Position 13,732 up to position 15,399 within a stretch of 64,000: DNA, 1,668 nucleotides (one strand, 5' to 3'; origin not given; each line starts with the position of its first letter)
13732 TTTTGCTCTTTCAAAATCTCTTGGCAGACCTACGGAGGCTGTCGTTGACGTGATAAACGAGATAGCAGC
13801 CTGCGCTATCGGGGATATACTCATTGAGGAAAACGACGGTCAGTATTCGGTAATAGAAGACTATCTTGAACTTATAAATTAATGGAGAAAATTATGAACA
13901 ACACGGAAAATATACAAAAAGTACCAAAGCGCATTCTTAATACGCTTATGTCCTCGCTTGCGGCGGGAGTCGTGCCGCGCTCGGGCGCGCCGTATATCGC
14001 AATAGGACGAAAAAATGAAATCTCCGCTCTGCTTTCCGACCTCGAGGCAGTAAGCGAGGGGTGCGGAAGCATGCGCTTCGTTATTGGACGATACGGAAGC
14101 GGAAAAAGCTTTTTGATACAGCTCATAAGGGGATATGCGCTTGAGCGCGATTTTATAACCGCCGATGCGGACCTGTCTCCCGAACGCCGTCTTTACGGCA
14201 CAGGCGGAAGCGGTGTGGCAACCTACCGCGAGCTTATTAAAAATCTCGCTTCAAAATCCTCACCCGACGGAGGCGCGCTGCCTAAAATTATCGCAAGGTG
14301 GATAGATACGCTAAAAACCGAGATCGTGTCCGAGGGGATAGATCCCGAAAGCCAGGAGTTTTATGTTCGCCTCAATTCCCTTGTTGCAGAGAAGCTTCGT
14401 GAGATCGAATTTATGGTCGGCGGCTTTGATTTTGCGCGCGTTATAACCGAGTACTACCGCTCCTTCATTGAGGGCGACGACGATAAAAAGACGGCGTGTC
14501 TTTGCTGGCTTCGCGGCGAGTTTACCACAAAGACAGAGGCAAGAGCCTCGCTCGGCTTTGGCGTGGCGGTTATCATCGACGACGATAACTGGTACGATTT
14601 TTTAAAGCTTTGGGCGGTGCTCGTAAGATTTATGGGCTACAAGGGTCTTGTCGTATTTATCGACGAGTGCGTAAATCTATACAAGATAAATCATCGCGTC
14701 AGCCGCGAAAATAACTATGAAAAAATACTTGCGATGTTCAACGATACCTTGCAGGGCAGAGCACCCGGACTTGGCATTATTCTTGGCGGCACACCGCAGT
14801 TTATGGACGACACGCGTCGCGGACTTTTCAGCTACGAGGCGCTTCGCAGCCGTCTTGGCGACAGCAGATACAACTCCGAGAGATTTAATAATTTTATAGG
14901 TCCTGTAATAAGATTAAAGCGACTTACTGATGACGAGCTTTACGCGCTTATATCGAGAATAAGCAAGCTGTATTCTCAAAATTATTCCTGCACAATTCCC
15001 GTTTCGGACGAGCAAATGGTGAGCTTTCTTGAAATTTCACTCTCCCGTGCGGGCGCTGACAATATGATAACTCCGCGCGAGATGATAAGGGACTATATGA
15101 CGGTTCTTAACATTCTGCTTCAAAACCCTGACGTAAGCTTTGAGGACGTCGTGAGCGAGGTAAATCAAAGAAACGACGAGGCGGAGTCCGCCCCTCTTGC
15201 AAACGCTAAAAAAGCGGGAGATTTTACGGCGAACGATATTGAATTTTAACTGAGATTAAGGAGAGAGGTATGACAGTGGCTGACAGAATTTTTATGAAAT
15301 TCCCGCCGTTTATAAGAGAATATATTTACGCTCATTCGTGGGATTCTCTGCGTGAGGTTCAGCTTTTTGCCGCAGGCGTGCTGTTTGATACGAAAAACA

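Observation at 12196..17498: Self-contained TerB-N/TerB-C + DUF2791-type ATPase + Lhr-like helicase operon (Shango-like defence triad) between the ffh operon and the ilv cluster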

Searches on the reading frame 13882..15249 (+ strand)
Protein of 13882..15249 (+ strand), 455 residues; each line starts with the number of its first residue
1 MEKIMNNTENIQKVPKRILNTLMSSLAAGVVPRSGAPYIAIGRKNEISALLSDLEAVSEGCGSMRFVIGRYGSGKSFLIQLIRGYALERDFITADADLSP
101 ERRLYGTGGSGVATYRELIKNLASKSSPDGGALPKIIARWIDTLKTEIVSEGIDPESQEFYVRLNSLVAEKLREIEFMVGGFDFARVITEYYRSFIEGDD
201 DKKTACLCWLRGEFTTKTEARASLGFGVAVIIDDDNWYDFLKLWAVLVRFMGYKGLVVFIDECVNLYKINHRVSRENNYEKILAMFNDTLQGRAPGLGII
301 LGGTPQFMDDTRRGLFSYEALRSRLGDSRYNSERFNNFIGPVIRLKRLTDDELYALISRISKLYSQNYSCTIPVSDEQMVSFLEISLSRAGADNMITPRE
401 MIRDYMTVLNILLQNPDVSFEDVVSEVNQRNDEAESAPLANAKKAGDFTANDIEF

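Call 3: search_protein_families(library=pfam, proteins=[window:13882-15249:+], max_evalue=0.01)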
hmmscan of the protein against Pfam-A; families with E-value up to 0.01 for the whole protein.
window:13882-15249:+ (455 aa): 2 families
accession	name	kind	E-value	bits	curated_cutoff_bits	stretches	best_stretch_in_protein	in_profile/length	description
PF10923.14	BrxC_BrxD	-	7.9e-156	519.6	22.2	1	14-426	1-412/414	BREX system ATP-binding protein BrxC/D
PF13191.12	AAA_16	-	1.9e-09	38.7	32.6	1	41-179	3-104/167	AAA ATPase domain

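Call 4: search_protein_families(library=padloc, proteins=[window:13882-15249:+], max_evalue=0.01)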
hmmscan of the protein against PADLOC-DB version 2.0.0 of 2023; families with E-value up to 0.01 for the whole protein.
window:13882-15249:+ (455 aa): 2 families
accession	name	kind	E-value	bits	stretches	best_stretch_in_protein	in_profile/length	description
PDLC03959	SngB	-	1.3e-168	559.7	1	12-434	4-425/439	-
PDLC02494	BrxD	-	1.4e-51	174.1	1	16-419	6-405/440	BrxD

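Call 5: search_protein_families(library=ncbifam, proteins=[window:13882-15249:+], max_evalue=0.01)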
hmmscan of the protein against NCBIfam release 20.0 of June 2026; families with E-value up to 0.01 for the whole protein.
window:13882-15249:+ (455 aa): 1 family
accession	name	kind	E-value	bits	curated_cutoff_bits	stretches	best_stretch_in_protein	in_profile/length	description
NF033438.1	BREX_BrxD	equivalog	1.9e-50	172.2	350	1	20-418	6-400/423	BREX system ATP-binding protein BrxD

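Call 35: search_solved_structures(query=window:13882-15249:+, max_evalue=0.01)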
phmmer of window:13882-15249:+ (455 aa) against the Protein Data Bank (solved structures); distinct sequences matched with E-value up to 0.01: 0.

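Call 37: find_related_loci(query=window:13882-15249:+, collection=viral_contigs, flank=10000)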
Query window:13882-15249:+ (455 aa) in viral_contigs; peptide patterns used: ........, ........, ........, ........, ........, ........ (x = any residue, [..] = any of these).
2 stretches matched a pattern, but none encodes a relative of the query by tblastn (E <= 1e-3).

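Call 38: find_related_loci(query=window:13882-15249:+, collection=metagenome_contigs, flank=10000)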
Query window:13882-15249:+ (455 aa) in metagenome_contigs; peptide patterns used: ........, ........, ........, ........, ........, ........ (x = any residue, [..] = any of these).
106 stretches matched a pattern; 46 encode a relative of the query (tblastn E <= 1e-3); 46 distinct loci.
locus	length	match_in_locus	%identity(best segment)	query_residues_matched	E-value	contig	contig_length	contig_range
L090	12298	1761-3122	73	6-455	0e+0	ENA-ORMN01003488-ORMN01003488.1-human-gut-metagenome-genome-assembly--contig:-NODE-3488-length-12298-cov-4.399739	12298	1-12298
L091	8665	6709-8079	71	4-455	0e+0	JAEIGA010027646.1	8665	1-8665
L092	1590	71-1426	72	5-455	0e+0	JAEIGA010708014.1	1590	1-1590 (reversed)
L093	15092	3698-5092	70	1-455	0e+0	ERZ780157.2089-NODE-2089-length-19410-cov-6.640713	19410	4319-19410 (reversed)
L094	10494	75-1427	69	6-455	0e+0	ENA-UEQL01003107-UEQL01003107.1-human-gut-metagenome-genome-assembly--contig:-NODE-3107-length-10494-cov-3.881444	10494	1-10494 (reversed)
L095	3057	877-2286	68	5-455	0e+0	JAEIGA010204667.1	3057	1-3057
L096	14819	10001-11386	68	6-455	0e+0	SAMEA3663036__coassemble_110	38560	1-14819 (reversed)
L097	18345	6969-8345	68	2-455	0e+0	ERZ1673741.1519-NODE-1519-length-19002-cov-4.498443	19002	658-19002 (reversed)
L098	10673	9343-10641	72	5-433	0e+0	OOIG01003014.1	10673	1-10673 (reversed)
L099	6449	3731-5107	67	4-455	0e+0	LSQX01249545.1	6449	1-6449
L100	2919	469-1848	68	5-455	0e+0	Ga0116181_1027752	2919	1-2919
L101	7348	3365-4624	73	5-424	0e+0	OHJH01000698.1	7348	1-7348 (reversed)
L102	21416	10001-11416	68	4-455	0e+0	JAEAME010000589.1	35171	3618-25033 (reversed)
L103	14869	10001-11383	69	6-455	0e+0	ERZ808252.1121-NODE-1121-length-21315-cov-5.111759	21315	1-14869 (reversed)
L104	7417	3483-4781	70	5-432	0e+0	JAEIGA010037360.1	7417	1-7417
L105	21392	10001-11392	67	7-455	0e+0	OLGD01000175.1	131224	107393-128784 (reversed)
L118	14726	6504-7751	65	7-424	0e+0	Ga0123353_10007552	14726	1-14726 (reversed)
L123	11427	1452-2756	62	14-455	1e-180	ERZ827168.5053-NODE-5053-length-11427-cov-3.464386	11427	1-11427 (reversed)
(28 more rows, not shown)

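Call 65: search_protein_families(library=pfam, proteins=[L105:11459-12787:+, L118:7931-9217:+, L118:9220-10857:+, L118:10830-12311:+, L123:2920-3798:-, L123:3808-4776:-, L105:15266-17071:+, L105:6447-7868:+, L118:3711-4301:+, L118:4304-4960:+], max_evalue=0.0001)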
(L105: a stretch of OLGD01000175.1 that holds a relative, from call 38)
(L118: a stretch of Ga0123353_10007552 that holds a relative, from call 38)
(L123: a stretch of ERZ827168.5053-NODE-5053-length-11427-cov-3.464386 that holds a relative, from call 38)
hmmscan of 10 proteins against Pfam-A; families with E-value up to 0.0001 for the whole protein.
L105:11459-12787:+ (442 aa): 1 family
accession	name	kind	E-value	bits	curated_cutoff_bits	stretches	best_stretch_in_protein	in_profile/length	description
PF01229.23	Glyco_hydro_39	-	8.2e-13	48.4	26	1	75-252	72-227/472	Glycosyl hydrolases family 39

L118:7931-9217:+ (428 aa): 1 family
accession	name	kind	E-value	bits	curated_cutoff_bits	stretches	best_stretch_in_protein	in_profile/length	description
PF04734.18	Ceramidase_alk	-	8.5e-08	31.7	32.1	1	13-199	13-204/509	Neutral/alkaline non-lysosomal ceramidase, N-terminal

L118:9220-10857:+ (545 aa): 2 families
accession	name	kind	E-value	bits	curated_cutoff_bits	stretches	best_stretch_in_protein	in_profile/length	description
PF00728.28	Glyco_hydro_20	-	5.9e-50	171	22.3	1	123-450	1-345/348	Glycosyl hydrolase family 20, catalytic domain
PF02838.20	Glyco_hydro_20b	-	3.8e-07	31.3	26.1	1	2-120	4-124/124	Glycosyl hydrolase family 20, domain 2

L118:10830-12311:+ (493 aa): 1 family
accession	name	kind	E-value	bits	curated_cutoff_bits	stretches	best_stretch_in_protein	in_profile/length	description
PF01547.30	SBP_bac_1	-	3e-06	27.9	26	1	105-402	23-303/307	Bacterial extracellular solute-binding protein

L123:2920-3798:- (292 aa): 0 families

L123:3808-4776:- (322 aa): 5 families
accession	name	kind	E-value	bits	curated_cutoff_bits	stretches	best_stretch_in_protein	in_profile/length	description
PF16363.11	GDP_Man_Dehyd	-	3.8e-52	178.3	27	1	3-310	1-330/332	GDP-mannose 4,6 dehydratase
PF01370.27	Epimerase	-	3.2e-50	171.2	20.9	1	2-249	1-240/240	NAD dependent epimerase/dehydratase family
PF04321.23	RmlD_sub_bind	-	1e-11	44.9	27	1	2-152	3-139/287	RmlD substrate binding domain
PF01073.25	3Beta_HSD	-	1.4e-10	41.1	22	1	3-150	1-158/280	3-beta hydroxysteroid dehydrogenase/isomerase family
PF02719.21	Polysacc_synt_2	-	5.3e-10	39.4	20.2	1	53-170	67-173/293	Polysaccharide biosynthesis protein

L105:15266-17071:+ (601 aa): 2 families
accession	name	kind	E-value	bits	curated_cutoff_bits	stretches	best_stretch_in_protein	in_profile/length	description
PF02690.20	Na_Pi_cotrans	-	4.5e-56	189.1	29.1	2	15-162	1-136/137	Na+/Pi-cotransporter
PF01895.24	PhoU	-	8.9e-29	100.2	23.5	2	358-441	3-87/89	PhoU domain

L105:6447-7868:+ (473 aa): 2 families
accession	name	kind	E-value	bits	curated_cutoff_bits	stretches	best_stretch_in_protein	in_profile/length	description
PF00155.27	Aminotran_1_2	-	2.9e-21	76.5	19.7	1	114-470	2-361/361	Aminotransferase class I and II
PF00392.27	GntR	-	1.1e-12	47.8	27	1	17-80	1-64/64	Bacterial regulatory proteins, gntR family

L118:3711-4301:+ (196 aa): 0 families

L118:4304-4960:+ (218 aa): 1 family
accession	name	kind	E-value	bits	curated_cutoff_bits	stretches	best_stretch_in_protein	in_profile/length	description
PF21778.2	DUF6873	-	2.6e-56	190.9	27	1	4-216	1-228/228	Family of unknown function (DUF6873)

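Call 78: search_dna_similar(query=window:13882-15249:+, collection=plasmids, mode=protein, max_evalue=1e-20, max_rows=30)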
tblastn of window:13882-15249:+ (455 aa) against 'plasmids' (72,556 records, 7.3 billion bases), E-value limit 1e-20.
Records with a match: 692; places in all: 695; records where one place covers at least 80% of the query: 679.
Best place of each record, by identity: <60% 692.
By first word of the organism name: Klebsiella 449; Salmonella 144; Escherichia 14; Sulfitobacter 7; Phaeobacter 5; Bradyrhizobium 4; Azospirillum 4; Raoultella 4; Mesorhizobium 3; Paracoccus 3; and 44 more.
By predicted mobility (MOB-suite, as given by PLSDB): conjugative 542; non-mobilizable 105; mobilizable 45.
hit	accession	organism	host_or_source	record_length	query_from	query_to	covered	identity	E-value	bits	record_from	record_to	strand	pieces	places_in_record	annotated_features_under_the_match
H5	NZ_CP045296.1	Paenibacillus cellulositrophicus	cell culture,Thai soil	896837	7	435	94%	49.3%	1e-141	455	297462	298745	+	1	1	ATP-binding protein | TerB N-terminal domain-containing protein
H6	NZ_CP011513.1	Paenibacillus peoriae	cell culture,soil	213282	14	432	92%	47.6%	4e-135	436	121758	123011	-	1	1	ATP-binding protein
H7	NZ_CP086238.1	Clostridium estertheticum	single colony,bovine feces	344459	8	425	92%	47.5%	8e-132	426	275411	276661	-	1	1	ATP-binding protein | TerB N-terminal domain-containing protein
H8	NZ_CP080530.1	Mesorhizobium sp. AR02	Oxytropis sp.,Cell culture,root nodule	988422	14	454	97%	42.2%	9e-104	346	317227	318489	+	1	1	ATP-binding protein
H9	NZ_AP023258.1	Mesorhizobium sp. L-2-11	Lotus japonicus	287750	8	447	97%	41.9%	8e-103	343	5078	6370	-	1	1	ATP-binding protein | DEAD/DEAH box helicase | TerB N-terminal domain-containing protein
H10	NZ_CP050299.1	Mesorhizobium huakuii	Oxytropis kamtschatica,cell ...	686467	8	447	97%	41.6%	2e-102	342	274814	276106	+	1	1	ATP-binding protein | DEAD/DEAH box helicase | TerB N-terminal domain-containing protein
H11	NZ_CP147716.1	Bradyrhizobium sp. 27S5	-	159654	9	447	96%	40.7%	4e-105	350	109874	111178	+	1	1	ATP-binding protein | TerB N-terminal domain-containing protein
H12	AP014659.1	Bradyrhizobium diazoefficiens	-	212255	9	447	96%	40.5%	2e-103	344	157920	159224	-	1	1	uncharacterized protein | uncharacterized protein (Precursor)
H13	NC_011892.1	Methylobacterium nodulans ORS 2060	-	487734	20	416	87%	44.7%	2e-98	330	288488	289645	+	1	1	none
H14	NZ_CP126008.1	Bradyrhizobium elkanii USDA 94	Glycine max,soybean,root nodule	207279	9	447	96%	40.4%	2e-103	345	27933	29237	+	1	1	ATP-binding protein | TerB N-terminal domain-containing protein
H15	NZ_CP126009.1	Bradyrhizobium elkanii USDA 94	Glycine max,soybean,root nodule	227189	9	447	96%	40.4%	2e-103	345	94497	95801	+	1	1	ATP-binding protein | TerB N-terminal domain-containing protein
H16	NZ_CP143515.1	Aeromonas hydrophila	Homo sapiens,abdominal fluid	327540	20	436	92%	42.4%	3e-100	336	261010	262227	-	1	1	ATP-binding protein | DEAD/DEAH box helicase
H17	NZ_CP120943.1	Aeromonas caviae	Homo sapiens,urine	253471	20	436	92%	42.4%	3e-100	335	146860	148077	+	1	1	ATP-binding protein | DEAD/DEAH box helicase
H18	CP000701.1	Rhizorhabdus wittichii RW1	-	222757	5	432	94%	41.3%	2e-102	342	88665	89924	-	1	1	hypothetical protein | protein of unknown function DUF805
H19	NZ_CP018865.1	Arthrobacter crystallopoietes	single cell,soil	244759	7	453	98%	39.5%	6e-105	349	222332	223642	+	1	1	ATP-binding protein | TerB N-terminal domain-containing protein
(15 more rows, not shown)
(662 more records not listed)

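Call 92: search_dna_similar(query=window:13894-15249:+, collection=plasmids, mode=protein, max_evalue=1e-20, max_rows=14, rows=spread)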
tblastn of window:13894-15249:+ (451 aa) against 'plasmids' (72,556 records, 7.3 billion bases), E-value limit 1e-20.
Records with a match: 692; places in all: 695; records where one place covers at least 80% of the query: 679.
Best place of each record, by identity: <60% 692.
By first word of the organism name: Klebsiella 449; Salmonella 144; Escherichia 14; Sulfitobacter 7; Phaeobacter 5; Bradyrhizobium 4; Azospirillum 4; Raoultella 4; Mesorhizobium 3; Paracoccus 3; and 44 more.
By predicted mobility (MOB-suite, as given by PLSDB): conjugative 542; non-mobilizable 105; mobilizable 45.
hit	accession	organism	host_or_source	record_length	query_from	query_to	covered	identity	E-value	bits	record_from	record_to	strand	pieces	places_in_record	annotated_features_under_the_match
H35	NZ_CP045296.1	Paenibacillus cellulositrophicus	cell culture,Thai soil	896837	3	431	95%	49.3%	7e-142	455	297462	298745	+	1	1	ATP-binding protein | TerB N-terminal domain-containing protein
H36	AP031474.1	Moraxella osloensis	Homo sapiens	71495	16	424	91%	40.5%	2e-95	321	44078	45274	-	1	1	ATP-binding protein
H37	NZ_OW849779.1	Salmonella enterica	Gallus gallus,Broiler chicken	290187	16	429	92%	38.3%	1e-91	310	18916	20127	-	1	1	ATP-binding protein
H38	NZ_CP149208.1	Salmonella enterica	Homo sapiens,single cell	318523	16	429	92%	38.3%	1e-91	310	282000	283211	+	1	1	ATP-binding protein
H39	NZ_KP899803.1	Salmonella enterica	environmental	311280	16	423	90%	38.9%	6e-92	311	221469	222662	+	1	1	ATP-binding protein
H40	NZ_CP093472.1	Klebsiella pneumoniae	Homo sapiens,Isolated from blood of a ...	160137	16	423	90%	38.9%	6e-92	311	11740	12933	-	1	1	ATP-binding protein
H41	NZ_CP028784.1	Klebsiella pneumoniae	Homo sapiens,Culture,pus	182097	16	423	90%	38.9%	6e-92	311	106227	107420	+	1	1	ATP-binding protein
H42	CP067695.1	Klebsiella pneumoniae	Homo sapiens,urine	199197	16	423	90%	38.9%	6e-92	311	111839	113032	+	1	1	ATP-binding protein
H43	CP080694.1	Klebsiella pneumoniae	Homo sapiens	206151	16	423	90%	38.9%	6e-92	311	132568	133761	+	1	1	none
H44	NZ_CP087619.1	Klebsiella pneumoniae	Homo sapiens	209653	16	423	90%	38.9%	6e-92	311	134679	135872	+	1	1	ATP-binding protein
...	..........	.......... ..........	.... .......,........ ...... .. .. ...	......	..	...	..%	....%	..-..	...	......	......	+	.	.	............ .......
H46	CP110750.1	Klebsiella pneumoniae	Homo sapiens,urine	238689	16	423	90%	38.9%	6e-92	311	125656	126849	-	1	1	ATP-binding protein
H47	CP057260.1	Escherichia coli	culture,Pooled cattle faecal samples ...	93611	16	423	90%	38.6%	9e-92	311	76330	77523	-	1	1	ATP-binding protein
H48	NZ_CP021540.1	Klebsiella pneumoniae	-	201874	16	216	45%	37.8%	7e-42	166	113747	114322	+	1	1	none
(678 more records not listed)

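Call 93: get_annotated_region(hit=H41, flank=6000)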
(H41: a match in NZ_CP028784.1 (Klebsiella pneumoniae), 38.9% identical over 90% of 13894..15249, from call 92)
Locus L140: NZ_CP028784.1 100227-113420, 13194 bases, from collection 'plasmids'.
description: Klebsiella pneumoniae strain SCKP020049 plasmid p1_020049, complete sequence
organism: Klebsiella pneumoniae (NCBI taxid 573)
taxonomy: Bacteria; Pseudomonadota; Gammaproteobacteria; Enterobacterales; Enterobacteriaceae; Klebsiella; Klebsiella pneumoniae
host: -; source: Homo sapiens,Culture,pus; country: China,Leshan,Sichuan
typing (MOB-suite, as given by PLSDB): conjugative; replicon IncFIB,IncFII,rep_cluster_2183; relaxase MOBF,MOBF; mating-pair formation MPF_F
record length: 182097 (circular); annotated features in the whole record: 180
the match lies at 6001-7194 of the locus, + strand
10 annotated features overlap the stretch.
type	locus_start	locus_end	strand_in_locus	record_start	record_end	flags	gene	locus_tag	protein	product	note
CDS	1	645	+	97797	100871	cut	lacZ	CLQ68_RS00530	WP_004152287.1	beta-galactosidase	-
CDS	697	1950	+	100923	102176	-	lacY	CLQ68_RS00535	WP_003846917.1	lactose permease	-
CDS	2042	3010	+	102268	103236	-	-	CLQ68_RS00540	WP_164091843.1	IS5-like element IS903B family transposase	GO:0006313 - DNA transposition [Evidence IEA]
CDS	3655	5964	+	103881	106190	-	-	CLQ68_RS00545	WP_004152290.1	TerB N-terminal domain-containing protein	-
CDS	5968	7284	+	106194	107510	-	-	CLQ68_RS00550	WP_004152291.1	ATP-binding protein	-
CDS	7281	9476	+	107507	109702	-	-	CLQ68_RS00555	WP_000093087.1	DEAD/DEAH box helicase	-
CDS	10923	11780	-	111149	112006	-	repA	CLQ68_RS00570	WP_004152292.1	incFII family plasmid replication initiator RepA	GO:0006276 - plasmid maintenance [Evidence IEA]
CDS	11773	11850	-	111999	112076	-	tap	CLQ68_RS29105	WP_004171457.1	RepA leader peptide Tap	GO:0006276 - plasmid maintenance [Evidence IEA]; GO:0031556 - transcriptional attenuation by ribosome [Evidence IEA]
CDS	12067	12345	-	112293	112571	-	-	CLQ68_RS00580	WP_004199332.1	replication regulatory protein RepA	-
CDS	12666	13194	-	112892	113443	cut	-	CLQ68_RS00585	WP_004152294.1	phospholipase D family protein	-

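Call 96: search_protein_families(library=pfam, proteins=[L140:3655-5964:+], max_evalue=0.01)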
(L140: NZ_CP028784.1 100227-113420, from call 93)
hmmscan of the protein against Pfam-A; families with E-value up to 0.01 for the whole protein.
L140:3655-5964:+ (769 aa): 3 families
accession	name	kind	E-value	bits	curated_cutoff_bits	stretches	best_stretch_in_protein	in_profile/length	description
PF13208.11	TerB_N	-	1.6e-46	159.1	25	1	98-309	2-207/207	TerB N-terminal domain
PF15615.11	TerB_C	-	5.4e-26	92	26.3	1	645-768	11-148/148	TerB-C domain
PF05099.18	TerB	-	2e-07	31.8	24.4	1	518-624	6-113/118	Tellurite resistance protein TerB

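Call 97: search_protein_families(library=padloc, proteins=[L140:3655-5964:+, L140:5968-7284:+, L140:7281-9476:+], max_evalue=1e-10)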
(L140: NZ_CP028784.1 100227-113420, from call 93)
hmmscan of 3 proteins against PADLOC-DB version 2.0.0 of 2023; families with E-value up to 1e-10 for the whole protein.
L140:3655-5964:+ (769 aa): 1 family
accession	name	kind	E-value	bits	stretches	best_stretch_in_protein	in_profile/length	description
PDLC03958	SngA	-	1e-104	350.1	1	41-768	12-524/528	-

L140:5968-7284:+ (438 aa): 2 families
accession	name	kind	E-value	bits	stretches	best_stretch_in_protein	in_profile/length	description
PDLC03959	SngB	-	3.4e-186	617.6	1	1-438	1-439/439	-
PDLC02494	BrxD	-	1.4e-43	147.7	1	6-401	4-405/440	BrxD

L140:7281-9476:+ (731 aa): 21 families
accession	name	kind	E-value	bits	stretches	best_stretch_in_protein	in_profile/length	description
PDLC03960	SngC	-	4.6e-282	936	1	2-729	3-719/720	-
PDLC02503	BrxHI|BrxHII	-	5.4e-115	383.3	1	2-728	2-689/698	BrxHI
PDLC02501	BrxHI|BrxHII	-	2.1e-71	239.2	1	18-562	18-534/925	BrxHI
PDLC02897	DpdJ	-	1.5e-29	100.5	1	7-363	84-451/1570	DpdJ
PDLC02864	DpdF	-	1e-22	78.7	1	20-388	19-353/610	DpdF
PDLC00037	DruE3|DruE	-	2.5e-22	76.5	1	39-207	118-310/2055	SNF2 family N-terminal domain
PDLC00035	DruE3|DruE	-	4.6e-20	69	1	37-202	117-305/1460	SNF2 family N-terminal domain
PDLC02861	DpdF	-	5.5e-20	69.2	1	20-414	25-384/611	DpdF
PDLC03928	PsyrT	-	4e-19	66.4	1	22-182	20-174/689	-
PDLC02870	DpdF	-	5e-18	62.9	1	20-369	10-326/534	DpdF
PDLC00036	DruE3|DruE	-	7.7e-18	61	0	31-201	100-290/2023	SNF2 family N-terminal domain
PDLC02896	DpdJ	-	1.7e-14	50.5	0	28-88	164-234/1487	DpdJ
PDLC02865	DpdF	-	4.2e-14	49.1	1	19-369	755-1076/1499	DpdF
PDLC00013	DruE1|DruE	-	1.4e-12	44.4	0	28-92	96-169/1776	SNF2 family N-terminal domain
PDLC01252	Cas3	-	3e-12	44.6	1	42-365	2-290/324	CAS-I; effector_G3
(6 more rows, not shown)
